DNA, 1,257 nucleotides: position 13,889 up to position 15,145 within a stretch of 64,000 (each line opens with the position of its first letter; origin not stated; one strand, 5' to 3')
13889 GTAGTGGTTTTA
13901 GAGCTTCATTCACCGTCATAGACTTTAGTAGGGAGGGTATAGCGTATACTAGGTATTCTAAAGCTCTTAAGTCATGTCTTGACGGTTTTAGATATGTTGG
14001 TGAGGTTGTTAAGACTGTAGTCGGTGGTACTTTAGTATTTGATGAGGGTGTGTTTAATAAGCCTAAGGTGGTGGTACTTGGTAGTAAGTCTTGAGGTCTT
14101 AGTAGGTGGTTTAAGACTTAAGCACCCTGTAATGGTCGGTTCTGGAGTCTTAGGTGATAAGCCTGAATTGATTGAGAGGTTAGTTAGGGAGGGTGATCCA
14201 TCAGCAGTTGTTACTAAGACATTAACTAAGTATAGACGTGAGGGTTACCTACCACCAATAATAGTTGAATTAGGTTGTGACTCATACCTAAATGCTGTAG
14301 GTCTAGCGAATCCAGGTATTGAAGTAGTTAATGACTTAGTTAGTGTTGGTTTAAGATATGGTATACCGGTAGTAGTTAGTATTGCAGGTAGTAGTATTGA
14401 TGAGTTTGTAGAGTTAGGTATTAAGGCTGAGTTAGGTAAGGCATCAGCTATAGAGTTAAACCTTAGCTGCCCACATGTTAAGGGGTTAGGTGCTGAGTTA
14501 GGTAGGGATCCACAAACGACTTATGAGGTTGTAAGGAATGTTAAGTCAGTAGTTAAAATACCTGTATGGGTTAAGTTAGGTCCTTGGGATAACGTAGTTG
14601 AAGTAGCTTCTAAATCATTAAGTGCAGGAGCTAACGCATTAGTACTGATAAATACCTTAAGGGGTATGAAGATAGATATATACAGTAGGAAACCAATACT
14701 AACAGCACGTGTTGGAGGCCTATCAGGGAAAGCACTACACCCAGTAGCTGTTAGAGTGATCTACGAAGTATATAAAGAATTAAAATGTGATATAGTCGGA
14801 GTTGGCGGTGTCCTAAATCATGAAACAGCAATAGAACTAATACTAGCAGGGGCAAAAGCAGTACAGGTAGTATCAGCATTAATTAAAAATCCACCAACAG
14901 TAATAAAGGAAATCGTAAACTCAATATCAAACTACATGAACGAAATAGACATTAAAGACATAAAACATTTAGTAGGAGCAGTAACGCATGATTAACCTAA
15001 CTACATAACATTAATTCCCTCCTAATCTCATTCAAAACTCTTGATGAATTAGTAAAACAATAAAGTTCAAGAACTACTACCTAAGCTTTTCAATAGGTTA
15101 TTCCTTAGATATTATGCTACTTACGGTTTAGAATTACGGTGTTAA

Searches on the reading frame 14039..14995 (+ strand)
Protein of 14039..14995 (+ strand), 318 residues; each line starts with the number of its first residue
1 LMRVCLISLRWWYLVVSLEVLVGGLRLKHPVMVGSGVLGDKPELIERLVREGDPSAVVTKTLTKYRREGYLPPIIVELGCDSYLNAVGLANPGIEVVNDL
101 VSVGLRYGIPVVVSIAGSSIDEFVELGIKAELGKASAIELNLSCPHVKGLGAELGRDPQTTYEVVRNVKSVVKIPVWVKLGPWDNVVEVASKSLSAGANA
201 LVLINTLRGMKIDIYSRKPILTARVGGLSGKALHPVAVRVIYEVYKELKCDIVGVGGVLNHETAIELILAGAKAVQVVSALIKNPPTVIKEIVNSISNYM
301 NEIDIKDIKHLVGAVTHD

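Call 3: search_protein_families(library=pfam, proteins=[window:14039-14995:+], max_evalue=1)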
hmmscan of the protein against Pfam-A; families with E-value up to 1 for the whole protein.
window:14039-14995:+ (318 aa): 5 families
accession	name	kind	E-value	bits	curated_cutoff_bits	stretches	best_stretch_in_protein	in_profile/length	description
PF01180.27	DHO_dh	-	4.4e-58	197.2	27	1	18-300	2-291/291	Dihydroorotate dehydrogenase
PF01207.24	Dus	-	1.6e-09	37.8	20.4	1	110-287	55-223/311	Dihydrouridine synthase (Dus)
PF00977.27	His_biosynth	-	1e-05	25.5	23.6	1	234-307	58-132/228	Histidine biosynthesis protein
PF16007.11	DUF4777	-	0.13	13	34.4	0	57-71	43-57/66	Domain of unknown function (DUF4777)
PF12637.14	TSCPD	-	0.2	12.4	22.8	0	85-111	39-57/88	TSCPD domain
